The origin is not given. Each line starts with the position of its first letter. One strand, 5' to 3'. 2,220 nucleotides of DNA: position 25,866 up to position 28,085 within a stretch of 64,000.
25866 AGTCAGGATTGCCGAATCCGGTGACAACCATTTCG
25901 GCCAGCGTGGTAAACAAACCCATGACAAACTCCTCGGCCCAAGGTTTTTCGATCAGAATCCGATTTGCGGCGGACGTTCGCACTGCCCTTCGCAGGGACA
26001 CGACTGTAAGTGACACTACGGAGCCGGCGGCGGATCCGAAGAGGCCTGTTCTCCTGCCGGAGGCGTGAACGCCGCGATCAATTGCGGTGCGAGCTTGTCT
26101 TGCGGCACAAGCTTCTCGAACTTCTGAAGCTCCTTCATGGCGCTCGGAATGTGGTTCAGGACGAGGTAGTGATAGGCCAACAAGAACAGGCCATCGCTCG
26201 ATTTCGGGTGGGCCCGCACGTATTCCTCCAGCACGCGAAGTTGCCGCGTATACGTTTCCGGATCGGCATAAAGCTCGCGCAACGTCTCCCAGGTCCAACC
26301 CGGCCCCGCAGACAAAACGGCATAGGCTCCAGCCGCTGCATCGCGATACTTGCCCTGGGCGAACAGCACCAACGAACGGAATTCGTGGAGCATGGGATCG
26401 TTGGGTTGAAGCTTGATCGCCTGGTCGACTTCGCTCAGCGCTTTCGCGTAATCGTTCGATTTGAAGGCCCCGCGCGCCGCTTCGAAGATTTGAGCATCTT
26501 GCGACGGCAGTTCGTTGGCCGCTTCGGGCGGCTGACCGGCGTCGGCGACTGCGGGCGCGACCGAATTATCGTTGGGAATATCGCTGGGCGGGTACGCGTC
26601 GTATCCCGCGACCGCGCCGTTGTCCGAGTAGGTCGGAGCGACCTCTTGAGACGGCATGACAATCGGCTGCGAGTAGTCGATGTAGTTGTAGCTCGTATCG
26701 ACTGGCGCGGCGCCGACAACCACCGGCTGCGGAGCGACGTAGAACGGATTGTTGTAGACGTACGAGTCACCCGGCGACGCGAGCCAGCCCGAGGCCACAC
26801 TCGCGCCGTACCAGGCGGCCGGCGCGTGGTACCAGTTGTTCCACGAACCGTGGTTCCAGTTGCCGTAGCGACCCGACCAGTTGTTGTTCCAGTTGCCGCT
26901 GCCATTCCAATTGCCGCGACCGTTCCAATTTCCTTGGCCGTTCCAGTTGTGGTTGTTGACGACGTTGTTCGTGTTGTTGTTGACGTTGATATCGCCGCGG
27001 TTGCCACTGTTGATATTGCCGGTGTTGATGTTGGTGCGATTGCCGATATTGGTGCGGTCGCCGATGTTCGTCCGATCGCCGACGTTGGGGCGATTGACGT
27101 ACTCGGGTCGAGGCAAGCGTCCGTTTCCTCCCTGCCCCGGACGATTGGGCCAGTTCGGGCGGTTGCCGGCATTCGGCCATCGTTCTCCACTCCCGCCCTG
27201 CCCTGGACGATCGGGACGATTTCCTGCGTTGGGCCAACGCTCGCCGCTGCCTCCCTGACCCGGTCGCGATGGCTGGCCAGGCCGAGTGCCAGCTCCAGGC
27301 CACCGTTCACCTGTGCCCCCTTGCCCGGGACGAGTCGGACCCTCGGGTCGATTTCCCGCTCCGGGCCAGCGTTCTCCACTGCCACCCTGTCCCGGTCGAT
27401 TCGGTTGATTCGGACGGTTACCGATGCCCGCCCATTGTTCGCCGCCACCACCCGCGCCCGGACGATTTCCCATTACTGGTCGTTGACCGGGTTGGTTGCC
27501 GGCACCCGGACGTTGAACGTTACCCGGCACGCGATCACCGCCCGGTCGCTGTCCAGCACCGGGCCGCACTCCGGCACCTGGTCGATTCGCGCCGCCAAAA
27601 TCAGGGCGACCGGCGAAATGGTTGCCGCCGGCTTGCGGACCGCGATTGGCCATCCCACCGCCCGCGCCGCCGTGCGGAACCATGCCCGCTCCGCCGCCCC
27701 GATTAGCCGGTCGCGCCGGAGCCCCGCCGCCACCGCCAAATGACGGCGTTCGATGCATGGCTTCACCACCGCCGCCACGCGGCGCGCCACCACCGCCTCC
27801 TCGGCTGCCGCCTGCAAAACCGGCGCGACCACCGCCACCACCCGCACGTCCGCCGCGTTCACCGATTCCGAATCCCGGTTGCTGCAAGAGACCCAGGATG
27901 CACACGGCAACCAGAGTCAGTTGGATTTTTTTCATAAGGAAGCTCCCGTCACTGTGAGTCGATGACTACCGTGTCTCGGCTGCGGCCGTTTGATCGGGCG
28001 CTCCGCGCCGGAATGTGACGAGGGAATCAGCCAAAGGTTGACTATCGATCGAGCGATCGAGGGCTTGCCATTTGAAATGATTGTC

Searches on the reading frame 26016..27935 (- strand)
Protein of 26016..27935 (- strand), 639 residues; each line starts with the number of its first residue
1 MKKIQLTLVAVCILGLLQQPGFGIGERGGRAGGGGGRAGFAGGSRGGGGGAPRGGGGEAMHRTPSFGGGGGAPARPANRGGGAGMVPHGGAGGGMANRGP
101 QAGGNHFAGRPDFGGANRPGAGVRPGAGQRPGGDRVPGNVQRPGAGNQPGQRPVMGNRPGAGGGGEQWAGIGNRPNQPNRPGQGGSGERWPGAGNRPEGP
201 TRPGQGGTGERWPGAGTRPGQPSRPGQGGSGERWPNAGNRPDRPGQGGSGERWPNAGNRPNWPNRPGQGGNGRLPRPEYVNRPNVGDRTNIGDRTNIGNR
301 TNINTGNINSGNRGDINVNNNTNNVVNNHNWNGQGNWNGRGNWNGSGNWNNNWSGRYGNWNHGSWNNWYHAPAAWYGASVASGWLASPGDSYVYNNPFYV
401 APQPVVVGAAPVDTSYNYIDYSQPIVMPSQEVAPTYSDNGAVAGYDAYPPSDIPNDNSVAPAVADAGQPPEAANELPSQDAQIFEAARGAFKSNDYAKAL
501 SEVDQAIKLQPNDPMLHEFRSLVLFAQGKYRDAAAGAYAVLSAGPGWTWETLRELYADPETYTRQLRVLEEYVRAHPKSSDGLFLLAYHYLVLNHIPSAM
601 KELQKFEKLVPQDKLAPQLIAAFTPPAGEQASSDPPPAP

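Call 3: search_protein_families(library=pfam, proteins=[window:26016-27935:-], max_evalue=0.1)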
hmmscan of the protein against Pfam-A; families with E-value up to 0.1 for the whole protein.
window:26016-27935:- (639 aa): 11 families
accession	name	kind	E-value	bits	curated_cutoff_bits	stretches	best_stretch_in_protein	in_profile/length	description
PF13432.12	TPR_16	-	1.7e-07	32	32.7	1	485-545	2-62/65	Tetratricopeptide repeat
PF07719.23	TPR_2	-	3.9e-07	30.1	27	1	485-513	6-34/34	Tetratricopeptide repeat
PF13371.12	TPR_9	-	1.3e-06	28.8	35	1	552-618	1-67/73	Tetratricopeptide repeat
PF13428.12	TPR_14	-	2e-06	28.3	23.5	0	486-518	7-39/44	Tetratricopeptide repeat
PF12895.13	ANAPC3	-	1.9e-05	25.3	27.2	0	483-534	26-76/82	Anaphase-promoting complex, cyclosome, subunit 3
PF14559.12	TPR_19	-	0.00036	21.2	25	0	567-614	12-59/68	Tetratricopeptide repeat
PF23914.1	TPR_CcmH_CycH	-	0.0074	16.6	42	0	557-613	98-154/158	Cytochrome c-type biogenesis protein H TPR domain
PF25062.1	ARM_TT21_N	-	0.019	15.2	40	0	560-607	8-54/222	Tetratricopeptide repeat protein 21 N-terminal ARM repeat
PF13414.12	TPR_11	-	0.027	14.6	26.8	1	491-528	5-42/42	TPR repeat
PF13431.12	TPR_17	-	0.05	14.3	24.4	0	570-594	3-27/34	Tetratricopeptide repeat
PF14561.12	TPR_20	-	0.053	14.3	25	0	498-554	6-62/90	Tetratricopeptide repeat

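Call 19: search_protein_families(library=ncbifam, proteins=[window:26016-27935:-], max_evalue=0.1)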
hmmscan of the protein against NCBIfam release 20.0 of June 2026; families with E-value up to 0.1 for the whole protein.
window:26016-27935:- (639 aa): 8 families
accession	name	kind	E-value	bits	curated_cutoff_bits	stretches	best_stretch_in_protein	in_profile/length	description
TIGR02917.1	PEP_TPR_lipo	equivalog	1.3e-08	33.2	312.2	1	477-617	224-366/899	XrtA/PEP-CTERM system TPR-repeat protein PrsT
NF040959.1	MamA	equivalog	0.0006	19.3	200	0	490-537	81-128/204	magnetosome protein MamA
TIGR02521.1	type_IV_pilW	equivalog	0.0056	16.2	154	0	489-533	40-84/234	type IV pilus biogenesis/stability protein PilW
NF052415.1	T3SS_chap_SctY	equivalog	0.01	16.3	70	0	490-538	50-101/106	type III secretion apparatus assembly chaperone SctY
NF041522.1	TPR_sll0314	equivalog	0.012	14.9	225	1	486-532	24-70/275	Sll0314/Alr1548 family TPR repeat-containing protein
TIGR02795.1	tol_pal_ybgF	equivalog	0.021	15.4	90.1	0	481-538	3-63/119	tol-pal system protein YbgF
TIGR03302.1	OM_YfiO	subfamily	0.021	14.3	81.4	0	485-579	75-148/239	outer membrane protein assembly factor BamD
NF007692.0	PRK10370.1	equivalog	0.032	13.9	306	0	556-601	57-102/206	heme lyase NrfEFG subunit NrfG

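Call 26: find_homologous_proteins(query=window:26016-27935:-, max_evalue=0.00001)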
Query window:26016-27935:- (639 aa): 472 proteins with E <= 0.00001 among 8000 candidates; the best 120 are listed.
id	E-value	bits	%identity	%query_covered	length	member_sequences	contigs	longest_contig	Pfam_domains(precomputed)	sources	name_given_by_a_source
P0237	2.2e-205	703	59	100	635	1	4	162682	PF13432.13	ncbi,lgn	-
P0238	5.1e-179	615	51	91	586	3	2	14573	PF13432.13,PF07719.24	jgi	jgi:hypothetical protein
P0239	7.9e-168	578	52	90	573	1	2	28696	PF13371.13,PF13432.13,PF13428.13,PF07719.24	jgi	-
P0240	1.1e-157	545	54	89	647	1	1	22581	PF12895.14,PF13432.13,PF07719.24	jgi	jgi:tetratricopeptide (TPR) repeat protein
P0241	3.5e-155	537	68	57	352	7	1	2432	PF13432.13,PF07719.24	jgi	jgi:tetratricopeptide (TPR) repeat protein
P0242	1.7e-141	491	51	86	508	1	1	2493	PF13432.13,PF13428.13,PF07719.24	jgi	jgi:tetratricopeptide (TPR) repeat protein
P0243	7.6e-126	440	47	91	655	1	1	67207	PF13371.13,PF13432.13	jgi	jgi:hypothetical protein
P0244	1.4e-124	435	49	43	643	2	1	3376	PF13432.13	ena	-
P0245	4.2e-116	407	52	70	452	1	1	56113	PF12895.14,PF13432.13,PF13428.13,PF07719.24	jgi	jgi:tetratricopeptide (TPR) repeat protein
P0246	4.5e-116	407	53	45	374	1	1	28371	-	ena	-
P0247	6.2e-108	380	56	23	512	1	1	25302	PF13432.13,PF13428.13,PF07719.24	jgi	jgi:tetratricopeptide (TPR) repeat protein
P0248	1.8e-99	352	46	74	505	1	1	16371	PF13371.13,PF13432.13,PF14561.13,PF07719.24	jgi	jgi:tetratricopeptide (TPR) repeat protein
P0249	8.4e-99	350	48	63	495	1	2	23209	PF13432.13,PF07719.24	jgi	jgi:tetratricopeptide (TPR) repeat protein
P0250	1.4e-97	346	45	88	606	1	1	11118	PF12895.14,PF13432.13,PF07719.24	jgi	jgi:tetratricopeptide (TPR) repeat protein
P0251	2.7e-97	345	41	85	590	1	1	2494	PF14559.13,PF13432.13,PF13428.13,PF14561.13,PF07719.24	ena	-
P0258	3.3e-92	328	47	64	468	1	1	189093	PF14559.13,PF12895.14,PF13432.13,PF07719.24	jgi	jgi:tetratricopeptide (TPR) repeat protein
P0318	2.1e-49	187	39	44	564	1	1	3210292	PF14559.13,PF13371.13,PF12895.14,PF14561.13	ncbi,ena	-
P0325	2.0e-48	184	37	95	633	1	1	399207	PF14559.13,PF13432.13,PF13428.13,PF07719.24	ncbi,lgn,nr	ncbi:tetratricopeptide repeat protein [bacterium]|nr:tetratricopeptide repeat protein [bacterium]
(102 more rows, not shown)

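Call 27: find_encoding_contigs(protein=P0237, flank=4000, max_places=2)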
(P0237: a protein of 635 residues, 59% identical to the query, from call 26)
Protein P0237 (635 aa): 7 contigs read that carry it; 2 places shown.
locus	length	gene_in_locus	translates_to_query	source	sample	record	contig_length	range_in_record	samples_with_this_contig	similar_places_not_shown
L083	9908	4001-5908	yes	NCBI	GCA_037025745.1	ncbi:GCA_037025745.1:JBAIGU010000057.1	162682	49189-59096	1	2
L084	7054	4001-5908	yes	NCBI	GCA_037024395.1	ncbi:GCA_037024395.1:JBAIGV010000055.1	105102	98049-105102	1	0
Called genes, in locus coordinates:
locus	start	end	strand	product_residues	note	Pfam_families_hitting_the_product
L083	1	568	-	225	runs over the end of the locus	PF00199:Catalase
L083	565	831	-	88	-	-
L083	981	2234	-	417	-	PF02530:Porin_2, PF19577:DcaP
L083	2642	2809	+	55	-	-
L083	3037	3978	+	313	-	PF13577:SnoaL_4 (weak), PF13474:SnoaL_3, PF14534:DUF4440, PF07617:DUF1579 (faint), PF12680:SnoaL_2 (weak)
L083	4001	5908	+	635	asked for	PF13432:TPR_16 (weak)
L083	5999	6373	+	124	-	PF20159:YidB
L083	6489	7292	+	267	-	-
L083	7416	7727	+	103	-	-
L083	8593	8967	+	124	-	PF11964:SpoIIAA-like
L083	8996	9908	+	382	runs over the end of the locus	PF03781:FGE-sulfatase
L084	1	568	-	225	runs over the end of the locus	PF00199:Catalase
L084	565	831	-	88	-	-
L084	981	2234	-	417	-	PF02530:Porin_2, PF19577:DcaP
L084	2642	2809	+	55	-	-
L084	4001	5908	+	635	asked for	PF13432:TPR_16 (weak)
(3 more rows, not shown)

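Call 28: find_encoding_contigs(protein=P0258, flank=4000, max_places=2)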
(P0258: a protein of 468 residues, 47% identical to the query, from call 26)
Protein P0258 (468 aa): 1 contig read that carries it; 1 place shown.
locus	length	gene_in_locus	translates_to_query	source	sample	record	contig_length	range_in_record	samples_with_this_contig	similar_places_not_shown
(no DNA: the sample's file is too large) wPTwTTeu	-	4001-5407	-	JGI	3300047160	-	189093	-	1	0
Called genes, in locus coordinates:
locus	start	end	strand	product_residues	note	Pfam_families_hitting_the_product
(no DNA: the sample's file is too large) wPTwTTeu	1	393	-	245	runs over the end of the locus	PF14067:LssY_C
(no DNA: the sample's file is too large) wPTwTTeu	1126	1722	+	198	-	PF10025:DUF2267 (faint), PF11075:DUF2780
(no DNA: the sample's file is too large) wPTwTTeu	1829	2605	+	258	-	-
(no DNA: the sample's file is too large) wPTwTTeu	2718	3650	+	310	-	PF13577:SnoaL_4, PF12680:SnoaL_2, PF13474:SnoaL_3 (weak), PF14534:DUF4440, PF07617:DUF1579 (faint)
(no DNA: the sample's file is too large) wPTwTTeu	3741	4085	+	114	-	-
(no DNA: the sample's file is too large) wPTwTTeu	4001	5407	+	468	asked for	PF12895:ANAPC3 (faint), PF07719:TPR_2 (faint), PF13432:TPR_16 (weak), PF14559:TPR_19 (faint)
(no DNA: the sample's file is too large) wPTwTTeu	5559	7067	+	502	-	-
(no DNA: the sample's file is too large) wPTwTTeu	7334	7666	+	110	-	-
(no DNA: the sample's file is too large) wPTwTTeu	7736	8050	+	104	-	-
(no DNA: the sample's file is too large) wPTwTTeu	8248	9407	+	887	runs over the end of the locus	PF00884:Sulfatase, PF16347:SGSH_C (faint)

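Call 29: find_encoding_contigs(protein=P0318, flank=4000, max_places=2)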
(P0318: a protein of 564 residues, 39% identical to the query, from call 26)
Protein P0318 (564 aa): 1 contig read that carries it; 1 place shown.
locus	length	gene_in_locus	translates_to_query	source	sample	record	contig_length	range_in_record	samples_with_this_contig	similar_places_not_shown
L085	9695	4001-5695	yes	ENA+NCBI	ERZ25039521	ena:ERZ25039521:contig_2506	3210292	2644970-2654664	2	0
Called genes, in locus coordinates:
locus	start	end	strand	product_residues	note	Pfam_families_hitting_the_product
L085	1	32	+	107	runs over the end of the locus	PF00365:PFK (weak)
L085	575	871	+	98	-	-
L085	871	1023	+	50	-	-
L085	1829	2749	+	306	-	-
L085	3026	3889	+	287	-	PF13577:SnoaL_4, PF12680:SnoaL_2 (weak), PF13474:SnoaL_3, PF14534:DUF4440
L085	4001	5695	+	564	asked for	PF12895:ANAPC3 (faint), PF13371:TPR_9 (faint), PF14559:TPR_19 (faint), PF14561:TPR_20 (faint)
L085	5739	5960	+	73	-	-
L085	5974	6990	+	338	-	PF00535:Glycos_transf_2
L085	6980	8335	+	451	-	-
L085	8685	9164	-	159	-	-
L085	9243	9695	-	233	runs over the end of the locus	-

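Call 30: find_encoding_contigs(protein=P0325, flank=4000, max_places=2)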
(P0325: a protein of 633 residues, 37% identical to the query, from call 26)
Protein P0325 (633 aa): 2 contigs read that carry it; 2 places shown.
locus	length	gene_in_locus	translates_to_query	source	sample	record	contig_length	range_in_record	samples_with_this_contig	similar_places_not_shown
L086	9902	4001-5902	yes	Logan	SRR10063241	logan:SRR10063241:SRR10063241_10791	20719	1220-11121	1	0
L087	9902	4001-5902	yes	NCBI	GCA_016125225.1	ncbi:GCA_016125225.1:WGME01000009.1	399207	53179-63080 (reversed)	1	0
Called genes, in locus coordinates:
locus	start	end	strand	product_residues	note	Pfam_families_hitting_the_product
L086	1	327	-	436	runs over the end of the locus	PF01261:AP_endonuc_2, PF27526:XylA2_C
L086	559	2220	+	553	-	PF00795:CN_hydrolase, PF02540:NAD_synthase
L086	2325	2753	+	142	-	PF02566:OsmC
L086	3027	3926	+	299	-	PF13577:SnoaL_4 (weak), PF13474:SnoaL_3, PF14534:DUF4440, PF12680:SnoaL_2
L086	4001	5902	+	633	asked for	PF07719:TPR_2 (faint), PF13428:TPR_14 (faint), PF13432:TPR_16 (weak), PF14559:TPR_19 (faint)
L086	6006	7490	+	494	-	PF00884:Sulfatase, PF01663:Phosphodiest (faint), PF16347:SGSH_C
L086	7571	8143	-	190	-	PF01923:Cob_adeno_trans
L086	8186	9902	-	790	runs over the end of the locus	PF11992:TgpA_N, PF01841:Transglut_core, PF13559:DUF4129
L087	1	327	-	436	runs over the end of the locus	PF01261:AP_endonuc_2, PF27526:XylA2_C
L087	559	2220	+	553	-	PF00795:CN_hydrolase, PF02540:NAD_synthase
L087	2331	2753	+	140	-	PF02566:OsmC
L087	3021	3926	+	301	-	PF13577:SnoaL_4 (weak), PF13474:SnoaL_3, PF14534:DUF4440, PF12680:SnoaL_2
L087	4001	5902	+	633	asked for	PF07719:TPR_2 (faint), PF13428:TPR_14 (faint), PF13432:TPR_16 (weak), PF14559:TPR_19 (faint)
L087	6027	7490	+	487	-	PF00884:Sulfatase, PF01663:Phosphodiest (faint), PF16347:SGSH_C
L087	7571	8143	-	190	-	PF01923:Cob_adeno_trans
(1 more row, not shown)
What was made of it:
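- Checked: It also recurs in 4 of 4 contexts of glyB homologs (calls 27-30).
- Four of 4 glyB homologs at 59, 47, 39 and 37% identity have a roughly 300-aa NTF2-like gene directly upstream, while other neighbours differ (calls 27-30).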
